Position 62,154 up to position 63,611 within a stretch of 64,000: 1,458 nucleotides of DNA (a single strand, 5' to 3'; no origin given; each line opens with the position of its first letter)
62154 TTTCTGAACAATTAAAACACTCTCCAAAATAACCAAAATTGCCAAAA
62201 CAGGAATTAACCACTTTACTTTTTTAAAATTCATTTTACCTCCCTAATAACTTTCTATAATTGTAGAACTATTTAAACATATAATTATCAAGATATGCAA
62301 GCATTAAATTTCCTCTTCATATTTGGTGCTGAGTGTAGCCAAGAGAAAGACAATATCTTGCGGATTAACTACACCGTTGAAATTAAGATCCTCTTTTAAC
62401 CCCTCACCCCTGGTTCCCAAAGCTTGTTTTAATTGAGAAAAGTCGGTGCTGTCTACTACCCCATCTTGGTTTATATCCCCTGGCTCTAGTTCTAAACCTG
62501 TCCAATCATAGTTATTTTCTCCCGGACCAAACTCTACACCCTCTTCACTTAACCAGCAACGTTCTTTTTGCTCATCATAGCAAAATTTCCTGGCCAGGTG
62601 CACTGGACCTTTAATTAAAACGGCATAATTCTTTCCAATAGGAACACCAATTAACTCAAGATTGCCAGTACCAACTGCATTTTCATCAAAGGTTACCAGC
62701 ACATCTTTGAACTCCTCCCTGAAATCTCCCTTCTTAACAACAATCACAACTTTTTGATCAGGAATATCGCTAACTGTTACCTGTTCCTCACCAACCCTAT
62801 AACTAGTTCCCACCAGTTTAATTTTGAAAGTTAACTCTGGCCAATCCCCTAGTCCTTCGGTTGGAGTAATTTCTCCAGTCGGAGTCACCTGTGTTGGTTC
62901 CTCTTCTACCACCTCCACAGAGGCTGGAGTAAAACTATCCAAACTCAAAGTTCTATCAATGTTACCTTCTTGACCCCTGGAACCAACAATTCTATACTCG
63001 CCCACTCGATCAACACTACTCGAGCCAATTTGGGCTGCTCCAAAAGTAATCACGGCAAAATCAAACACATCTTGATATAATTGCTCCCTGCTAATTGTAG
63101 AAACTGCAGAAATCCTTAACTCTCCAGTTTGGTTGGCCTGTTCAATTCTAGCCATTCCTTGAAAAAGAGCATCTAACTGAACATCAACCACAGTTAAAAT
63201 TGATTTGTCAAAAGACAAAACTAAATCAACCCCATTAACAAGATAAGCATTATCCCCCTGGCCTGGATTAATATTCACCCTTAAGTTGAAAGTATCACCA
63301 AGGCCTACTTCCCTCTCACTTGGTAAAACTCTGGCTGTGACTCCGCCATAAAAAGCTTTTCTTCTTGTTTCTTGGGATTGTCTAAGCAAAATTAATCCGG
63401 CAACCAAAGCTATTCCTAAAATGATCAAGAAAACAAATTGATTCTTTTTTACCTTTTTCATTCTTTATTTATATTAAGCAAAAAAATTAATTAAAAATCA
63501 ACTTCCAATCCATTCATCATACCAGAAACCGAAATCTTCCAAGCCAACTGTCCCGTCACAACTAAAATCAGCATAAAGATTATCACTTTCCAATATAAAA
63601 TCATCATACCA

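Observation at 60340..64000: Five-gene cohesin/dockerin cluster, one member carrying an LPETG sortase motif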

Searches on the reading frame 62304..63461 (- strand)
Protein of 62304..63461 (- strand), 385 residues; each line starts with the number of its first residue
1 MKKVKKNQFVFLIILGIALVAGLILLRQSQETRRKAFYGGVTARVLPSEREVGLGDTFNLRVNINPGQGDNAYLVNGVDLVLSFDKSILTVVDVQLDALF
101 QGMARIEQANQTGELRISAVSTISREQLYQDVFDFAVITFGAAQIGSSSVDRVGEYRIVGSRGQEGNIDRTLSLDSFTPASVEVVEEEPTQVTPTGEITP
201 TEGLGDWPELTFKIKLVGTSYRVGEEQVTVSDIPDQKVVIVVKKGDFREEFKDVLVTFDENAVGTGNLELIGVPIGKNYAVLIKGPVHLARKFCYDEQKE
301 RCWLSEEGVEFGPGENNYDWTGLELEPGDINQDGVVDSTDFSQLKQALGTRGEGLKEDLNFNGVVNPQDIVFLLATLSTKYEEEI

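Call 3: search_protein_families(library=pfam, proteins=[window:62304-63461:-], max_evalue=1)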
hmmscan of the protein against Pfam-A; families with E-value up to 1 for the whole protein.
window:62304-63461:- (385 aa): 2 families
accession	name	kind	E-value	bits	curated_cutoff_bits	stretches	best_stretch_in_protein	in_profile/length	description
PF00404.24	Dockerin_1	-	1.3e-08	35.3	22.9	1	327-374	1-53/57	Dockerin type I domain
PF00963.24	Cohesin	-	2.7e-05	24.8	24.1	1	54-146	12-105/139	Cohesin domain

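Call 8: find_encoding_contigs(protein=window:62304-63461:-, flank=10000, max_places=6)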
Protein window:62304-63461:- (385 aa): 5 contigs read that carry it; 4 places shown.
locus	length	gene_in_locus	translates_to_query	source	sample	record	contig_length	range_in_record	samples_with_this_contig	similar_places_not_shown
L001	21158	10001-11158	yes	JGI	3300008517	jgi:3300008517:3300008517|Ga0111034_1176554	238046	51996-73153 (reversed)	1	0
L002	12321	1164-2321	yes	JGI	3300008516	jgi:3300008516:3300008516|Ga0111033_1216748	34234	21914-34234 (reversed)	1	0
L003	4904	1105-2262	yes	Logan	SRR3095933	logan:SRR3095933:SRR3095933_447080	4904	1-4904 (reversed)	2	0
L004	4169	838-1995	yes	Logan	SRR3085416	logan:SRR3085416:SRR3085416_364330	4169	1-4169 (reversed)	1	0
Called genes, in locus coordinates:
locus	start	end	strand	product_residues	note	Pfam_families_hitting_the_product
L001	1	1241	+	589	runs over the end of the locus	-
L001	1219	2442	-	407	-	PF04932:Wzy_C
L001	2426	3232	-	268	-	-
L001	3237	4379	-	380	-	PF13439:Glyco_transf_4 (weak), PF00534:Glycos_transf_1, PF13692:Glyco_trans_1_4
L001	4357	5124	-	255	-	PF03808:Glyco_tran_WecG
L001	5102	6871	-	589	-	PF04932:Wzy_C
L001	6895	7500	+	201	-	PF02397:Bac_transf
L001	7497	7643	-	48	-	-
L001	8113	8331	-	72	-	-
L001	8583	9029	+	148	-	-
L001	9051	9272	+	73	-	-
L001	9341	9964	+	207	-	-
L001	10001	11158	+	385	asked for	PF00404:Dockerin_1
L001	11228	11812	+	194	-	-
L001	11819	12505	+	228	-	PF00963:Cohesin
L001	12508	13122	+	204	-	PF16656:Pur_ac_phosph_N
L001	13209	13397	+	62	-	-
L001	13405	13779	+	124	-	PF02130:YbeY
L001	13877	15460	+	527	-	PF13177:DNA_pol3_delta2, PF07724:AAA_2 (faint), PF13401:AAA_22, PF00004:AAA, PF07728:AAA_5 (weak), PF20964:DnaX_C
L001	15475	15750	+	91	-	PF02575:YbaB_DNA_bd (faint)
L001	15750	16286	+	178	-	-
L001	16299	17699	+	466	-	PF01406:tRNA-synt_1e, PF09334:tRNA-synt_1g (weak)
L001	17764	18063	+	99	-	PF01250:Ribosomal_S6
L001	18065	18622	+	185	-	PF00436:SSB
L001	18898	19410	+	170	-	-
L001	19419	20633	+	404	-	PF22694:CtpB_N-like, PF00595:PDZ, PF13180:PDZ_2, PF17820:PDZ_6, PF03572:Peptidase_S41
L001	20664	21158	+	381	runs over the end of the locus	PF00089:Trypsin, PF13365:Trypsin_2, PF00595:PDZ (weak), PF13180:PDZ_2, PF17820:PDZ_6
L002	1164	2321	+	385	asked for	PF00404:Dockerin_1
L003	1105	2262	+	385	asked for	PF00404:Dockerin_1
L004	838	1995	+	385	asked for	PF00404:Dockerin_1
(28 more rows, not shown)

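Call 12: find_homologous_proteins(query=window:62304-63461:-)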
Query window:62304-63461:- (385 aa): 33 proteins with E <= 0.001 among 6304 candidates.
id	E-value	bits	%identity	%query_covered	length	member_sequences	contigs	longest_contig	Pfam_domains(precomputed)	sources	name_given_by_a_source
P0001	5.8e-143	495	59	99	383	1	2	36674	PF00404.25,PF00963.25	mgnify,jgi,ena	mgnify:CR=1 FL=1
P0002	3.0e-128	446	42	89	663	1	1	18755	PF00404.25,PF00963.25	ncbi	-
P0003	4.9e-128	445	58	95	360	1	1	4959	PF00404.25,PF00963.25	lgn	-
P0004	9.7e-122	425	54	94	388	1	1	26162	PF00404.25,PF00963.25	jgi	-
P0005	1.3e-119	418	53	100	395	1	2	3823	PF00404.25,PF00963.25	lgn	-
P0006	1.2e-116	408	53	99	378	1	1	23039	PF00404.25,PF00963.25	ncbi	ncbi:MAG: cohesin domain-containing protein [Patescibacteria group bacterium]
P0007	7.6e-113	396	55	93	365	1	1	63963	PF00404.25,PF00963.25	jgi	-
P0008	1.8e-100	355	46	100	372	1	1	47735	PF00404.25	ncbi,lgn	-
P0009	8.8e-97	343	48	100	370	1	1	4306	PF00404.25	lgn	-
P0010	4.7e-95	337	45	99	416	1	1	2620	PF00404.25,PF00963.25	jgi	-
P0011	6.3e-92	327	45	95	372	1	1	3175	-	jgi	jgi:hypothetical protein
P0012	8.3e-92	326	46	100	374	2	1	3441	PF00404.25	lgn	-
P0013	4.7e-91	324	43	99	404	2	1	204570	PF00404.25,PF00963.25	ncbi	-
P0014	5.3e-90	320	44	100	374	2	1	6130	PF00404.25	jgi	jgi:hypothetical protein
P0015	7.7e-90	320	45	100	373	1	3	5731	PF00404.25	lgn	-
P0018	3.5e-89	318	44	95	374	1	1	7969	PF00404.25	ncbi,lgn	-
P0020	5.3e-88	314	44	100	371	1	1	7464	PF00404.25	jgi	jgi:hypothetical protein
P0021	1.4e-87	312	42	100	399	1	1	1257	PF00404.25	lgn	-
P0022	9.7e-87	310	46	96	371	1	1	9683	PF00404.25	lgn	-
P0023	1.3e-83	299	41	98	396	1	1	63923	PF00404.25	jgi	jgi:hypothetical protein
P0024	2.2e-83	299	40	100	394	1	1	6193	PF00404.25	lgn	-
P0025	5.7e-82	294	42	98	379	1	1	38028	PF00404.25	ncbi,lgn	-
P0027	7.0e-68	248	61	48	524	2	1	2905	PF00404.25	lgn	-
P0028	1.1e-63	234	50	50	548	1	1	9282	PF00404.25,PF00963.25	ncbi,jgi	-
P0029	1.1e-62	230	58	46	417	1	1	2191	PF00404.25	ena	-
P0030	1.5e-54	204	39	80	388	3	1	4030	PF00404.25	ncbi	ncbi:MAG: dockerin type I domain-containing protein, partial [Patescibacteria group bacterium]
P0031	4.3e-48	182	46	50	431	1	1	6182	PF00404.25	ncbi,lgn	-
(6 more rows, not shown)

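Call 13: find_encoding_contigs(protein=P0013, flank=10000, max_places=2)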
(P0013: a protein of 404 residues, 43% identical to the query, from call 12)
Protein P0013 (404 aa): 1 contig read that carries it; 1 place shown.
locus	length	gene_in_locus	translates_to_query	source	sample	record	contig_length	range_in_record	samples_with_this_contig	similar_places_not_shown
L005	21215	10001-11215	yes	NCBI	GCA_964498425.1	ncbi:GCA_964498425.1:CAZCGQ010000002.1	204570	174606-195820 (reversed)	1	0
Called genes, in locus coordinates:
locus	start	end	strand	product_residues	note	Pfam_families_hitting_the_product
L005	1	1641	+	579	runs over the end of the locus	-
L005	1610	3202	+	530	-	PF13472:Lipase_GDSL_2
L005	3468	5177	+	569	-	PF02543:Carbam_trans_N, PF00814:TsaD (faint), PF16861:Carbam_trans_C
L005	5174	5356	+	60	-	PF19451:DUF5989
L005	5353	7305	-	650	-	PF04932:Wzy_C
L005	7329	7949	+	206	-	PF02397:Bac_transf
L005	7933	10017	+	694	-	PF07705:CARDB (weak)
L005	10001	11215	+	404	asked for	PF00963:Cohesin (weak), PF00404:Dockerin_1 (faint)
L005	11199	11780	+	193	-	-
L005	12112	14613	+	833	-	-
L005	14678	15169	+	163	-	-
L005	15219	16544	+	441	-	-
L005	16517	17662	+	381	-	-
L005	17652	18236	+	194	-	-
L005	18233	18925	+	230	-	PF00963:Cohesin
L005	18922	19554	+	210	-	PF16656:Pur_ac_phosph_N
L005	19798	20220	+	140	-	PF09424:YqeY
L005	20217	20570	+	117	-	PF02130:YbeY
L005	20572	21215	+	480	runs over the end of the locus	PF13177:DNA_pol3_delta2, PF00004:AAA, PF13401:AAA_22 (faint), PF12169:DNA_pol3_gamma3 (faint), PF20964:DnaX_C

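Call 14: find_encoding_contigs(protein=P0008, flank=10000, max_places=2)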
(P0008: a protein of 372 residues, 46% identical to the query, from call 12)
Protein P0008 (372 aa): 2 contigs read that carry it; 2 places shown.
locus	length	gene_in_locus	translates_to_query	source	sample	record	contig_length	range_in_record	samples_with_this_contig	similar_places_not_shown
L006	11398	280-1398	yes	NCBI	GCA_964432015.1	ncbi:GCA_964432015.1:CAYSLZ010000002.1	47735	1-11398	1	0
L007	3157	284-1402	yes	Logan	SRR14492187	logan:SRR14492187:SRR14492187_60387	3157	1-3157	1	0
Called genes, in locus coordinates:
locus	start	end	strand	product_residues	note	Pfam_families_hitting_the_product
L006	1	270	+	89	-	?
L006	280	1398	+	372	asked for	PF00404:Dockerin_1 (weak)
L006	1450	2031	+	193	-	-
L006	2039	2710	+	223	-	PF00963:Cohesin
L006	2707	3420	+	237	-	PF16656:Pur_ac_phosph_N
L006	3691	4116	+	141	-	PF09424:YqeY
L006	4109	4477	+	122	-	PF02130:YbeY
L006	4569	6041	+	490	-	PF13177:DNA_pol3_delta2, PF13401:AAA_22 (weak), PF00004:AAA, PF20964:DnaX_C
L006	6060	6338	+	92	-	PF02575:YbaB_DNA_bd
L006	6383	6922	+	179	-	-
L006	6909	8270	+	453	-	PF00133:tRNA-synt_1 (faint), PF01921:tRNA-synt_1f (faint), PF01406:tRNA-synt_1e, PF09334:tRNA-synt_1g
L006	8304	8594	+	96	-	PF01250:Ribosomal_S6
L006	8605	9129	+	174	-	PF00436:SSB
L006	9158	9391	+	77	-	PF01084:Ribosomal_S18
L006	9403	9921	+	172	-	-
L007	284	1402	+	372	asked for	PF00404:Dockerin_1 (weak)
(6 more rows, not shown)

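Call 15: find_encoding_contigs(protein=P0023, flank=10000, max_places=2)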
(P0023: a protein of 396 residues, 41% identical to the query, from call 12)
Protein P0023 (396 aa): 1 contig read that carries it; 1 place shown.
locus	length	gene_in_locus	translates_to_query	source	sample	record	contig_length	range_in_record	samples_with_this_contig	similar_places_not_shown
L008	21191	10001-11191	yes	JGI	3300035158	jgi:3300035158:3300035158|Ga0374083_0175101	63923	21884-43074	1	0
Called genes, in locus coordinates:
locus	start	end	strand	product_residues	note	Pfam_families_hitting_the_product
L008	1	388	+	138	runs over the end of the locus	-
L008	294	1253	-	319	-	PF14907:NTP_transf_5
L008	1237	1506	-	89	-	PF05402:PqqD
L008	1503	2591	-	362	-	PF09314:DUF1972, PF13439:Glyco_transf_4, PF00534:Glycos_transf_1, PF13692:Glyco_trans_1_4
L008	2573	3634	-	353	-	PF13439:Glyco_transf_4, PF00534:Glycos_transf_1, PF13692:Glyco_trans_1_4, PF13524:Glyco_trans_1_2 (weak)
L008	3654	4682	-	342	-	PF04932:Wzy_C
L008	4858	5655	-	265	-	-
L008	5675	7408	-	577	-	PF04932:Wzy_C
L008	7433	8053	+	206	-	PF02397:Bac_transf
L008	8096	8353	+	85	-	-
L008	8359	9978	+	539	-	-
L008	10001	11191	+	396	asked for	PF00404:Dockerin_1 (weak)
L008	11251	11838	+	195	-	-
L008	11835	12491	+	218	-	PF00963:Cohesin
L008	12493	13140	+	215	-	PF16656:Pur_ac_phosph_N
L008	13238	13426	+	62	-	-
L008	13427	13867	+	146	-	-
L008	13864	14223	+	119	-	PF02130:YbeY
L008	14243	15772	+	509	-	PF13177:DNA_pol3_delta2, PF13604:AAA_30 (faint), PF00004:AAA, PF07728:AAA_5 (faint), PF13401:AAA_22 (faint), PF12169:DNA_pol3_gamma3 (weak), PF20964:DnaX_C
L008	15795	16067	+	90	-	PF02575:YbaB_DNA_bd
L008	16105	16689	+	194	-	-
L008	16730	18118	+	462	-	PF01406:tRNA-synt_1e, PF09334:tRNA-synt_1g (faint)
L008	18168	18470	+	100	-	PF01250:Ribosomal_S6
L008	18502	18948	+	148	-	PF00436:SSB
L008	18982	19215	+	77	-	PF01084:Ribosomal_S18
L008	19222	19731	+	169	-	-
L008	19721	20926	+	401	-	PF22694:CtpB_N-like, PF00595:PDZ (weak), PF13180:PDZ_2, PF17820:PDZ_6 (weak), PF03572:Peptidase_S41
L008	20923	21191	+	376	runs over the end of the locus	PF00089:Trypsin, PF13365:Trypsin_2, PF00595:PDZ (weak), PF13180:PDZ_2, PF17820:PDZ_6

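Call 18: find_related_loci(query=A1, collection=genome_contigs, flank=10000)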
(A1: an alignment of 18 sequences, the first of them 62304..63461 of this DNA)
Query A1 (385 aa) in genome_contigs; peptide patterns used: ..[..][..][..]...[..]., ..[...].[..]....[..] (x = any residue, [..] = any of these).
33 stretches matched a pattern; 13 encode a relative of the query (tblastn E <= 1e-3); 12 distinct loci.
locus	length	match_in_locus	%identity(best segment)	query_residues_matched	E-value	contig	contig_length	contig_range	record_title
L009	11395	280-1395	46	1-385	2e-102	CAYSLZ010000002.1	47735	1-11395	MAG TPA_asm: uncultured Gammaproteobacteria bacterium isolate SRP319275_co2_331 genome assembly, contig: NODE_354_length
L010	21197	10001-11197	43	5-385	2e-98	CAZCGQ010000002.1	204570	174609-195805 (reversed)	MAG TPA_asm: uncultured Gammaproteobacteria bacterium isolate SRP332253_co2_135 genome assembly, contig: NODE_27_length_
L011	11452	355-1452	46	9-385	2e-98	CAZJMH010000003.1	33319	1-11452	MAG TPA_asm: uncultured Gammaproteobacteria bacterium isolate SRP319275_co2_175 genome assembly, contig: NODE_763_length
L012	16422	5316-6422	42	9-385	1e-88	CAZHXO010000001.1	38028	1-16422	MAG TPA_asm: uncultured Gammaproteobacteria bacterium isolate SRP319275_co2_73 genome assembly, contig: NODE_585_length_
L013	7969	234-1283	44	21-385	6e-87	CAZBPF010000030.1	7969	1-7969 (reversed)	MAG TPA_asm: uncultured Gammaproteobacteria bacterium isolate binchicken_co17_166 genome assembly, contig: NODE_18143_le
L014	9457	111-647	59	206-385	1e-68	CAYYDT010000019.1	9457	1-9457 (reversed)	MAG TPA_asm: uncultured Gammaproteobacteria bacterium isolate SRP319275_co2_31 genome assembly, contig: NODE_7290_length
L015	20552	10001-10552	56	201-385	1e-65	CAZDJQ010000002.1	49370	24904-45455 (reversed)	MAG TPA_asm: uncultured Gammaproteobacteria bacterium isolate SRP141376_co1_239 genome assembly, contig: NODE_1756_lengt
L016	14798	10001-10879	40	77-385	1e-62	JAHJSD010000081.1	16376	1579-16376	MAG: Patescibacteria group bacterium isolate OS_PC_MetaG.mb.184 OS_PC_MetaG.mb.184_k141_648373, whole genome shotgun seq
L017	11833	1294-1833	56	205-385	3e-62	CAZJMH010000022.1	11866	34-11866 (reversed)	MAG TPA_asm: uncultured Gammaproteobacteria bacterium isolate SRP319275_co2_175 genome assembly, contig: NODE_5084_lengt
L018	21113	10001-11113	44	2-385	1e-92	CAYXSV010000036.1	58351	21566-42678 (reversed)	MAG TPA_asm: uncultured Gammaproteobacteria bacterium isolate SRP067234_co1_340 genome assembly, contig: k99_193577, who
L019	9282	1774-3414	50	4-385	3e-56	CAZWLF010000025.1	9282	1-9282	MAG TPA_asm: uncultured Gammaproteobacteria bacterium isolate binchicken_co387_691 genome assembly, contig: NODE_10148_l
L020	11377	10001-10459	28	210-378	7e-8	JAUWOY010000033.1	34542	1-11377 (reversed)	MAG: Chloroflexota bacterium isolate CSMAG_2462 CSMAG_2462_k141_219663_length_34542_cov_16.9795, whole genome shotgun se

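Call 47: search_protein_families(library=ncbifam, proteins=[window:62307-63461:-, L001:7538-9961:+], max_evalue=1)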
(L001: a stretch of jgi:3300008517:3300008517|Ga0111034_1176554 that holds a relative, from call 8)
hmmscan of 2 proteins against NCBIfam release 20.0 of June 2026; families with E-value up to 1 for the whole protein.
window:62307-63461:- (385 aa): 1 family
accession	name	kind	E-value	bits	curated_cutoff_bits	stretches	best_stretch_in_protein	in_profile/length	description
NF049990.1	CellobisidaseCelK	equivalog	0.22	9.6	1700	1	320-373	822-878/889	cellulose 1,4-beta-cellobiosidase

L001:7538-9961:+ (808 aa): 0 families

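Call 48: search_protein_families(library=pfam, proteins=[L001:7538-9961:+, L005:7933-10014:+, L005:12112-14610:+, L005:15219-16541:+, L008:8338-9975:+, L012:3006-5255:+, L018:6673-8625:+, L018:8685-9986:+], max_evalue=0.1)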
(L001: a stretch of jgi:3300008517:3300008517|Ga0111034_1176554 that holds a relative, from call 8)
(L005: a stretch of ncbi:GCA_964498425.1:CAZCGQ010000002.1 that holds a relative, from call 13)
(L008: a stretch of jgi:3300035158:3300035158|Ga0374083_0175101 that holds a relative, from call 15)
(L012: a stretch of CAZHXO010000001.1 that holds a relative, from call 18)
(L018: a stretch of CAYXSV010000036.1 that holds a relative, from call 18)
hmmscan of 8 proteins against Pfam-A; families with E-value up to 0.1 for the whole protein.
L001:7538-9961:+ (808 aa): 0 families

L005:7933-10014:+ (694 aa): 2 families
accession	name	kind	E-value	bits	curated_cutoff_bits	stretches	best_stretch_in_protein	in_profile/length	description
PF07705.17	CARDB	-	2.8e-07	31.1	22.7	1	529-607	25-99/101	CARDB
PF00404.24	Dockerin_1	-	0.017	15.8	22.9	0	645-687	3-50/57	Dockerin type I domain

L005:12112-14610:+ (833 aa): 0 families

L005:15219-16541:+ (441 aa): 1 family
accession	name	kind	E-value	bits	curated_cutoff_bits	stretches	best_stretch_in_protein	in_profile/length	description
PF13944.12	Calycin_like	-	0.026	15.2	30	0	269-334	45-104/124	Calycin-like beta-barrel domain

L008:8338-9975:+ (546 aa): 0 families

L012:3006-5255:+ (750 aa): 0 families

L018:6673-8625:+ (651 aa): 1 family
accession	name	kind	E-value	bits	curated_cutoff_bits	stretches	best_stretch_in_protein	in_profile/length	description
PF07705.17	CARDB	-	1.8e-15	57.4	22.7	1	449-558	2-100/101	CARDB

L018:8685-9986:+ (434 aa): 4 families
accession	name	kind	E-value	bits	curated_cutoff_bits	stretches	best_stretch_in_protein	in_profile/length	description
PF00963.24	Cohesin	-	0.00014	22.5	24.1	0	196-235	18-56/139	Cohesin domain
PF18521.6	TAD2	-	0.012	16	31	1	416-432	8-24/25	Transactivation domain 2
PF18911.6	PKD_4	-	0.015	15.8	27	1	47-90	13-57/85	PKD domain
PF13499.12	EF-hand_7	-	0.021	15.6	30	0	380-399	47-66/67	EF-hand domain pair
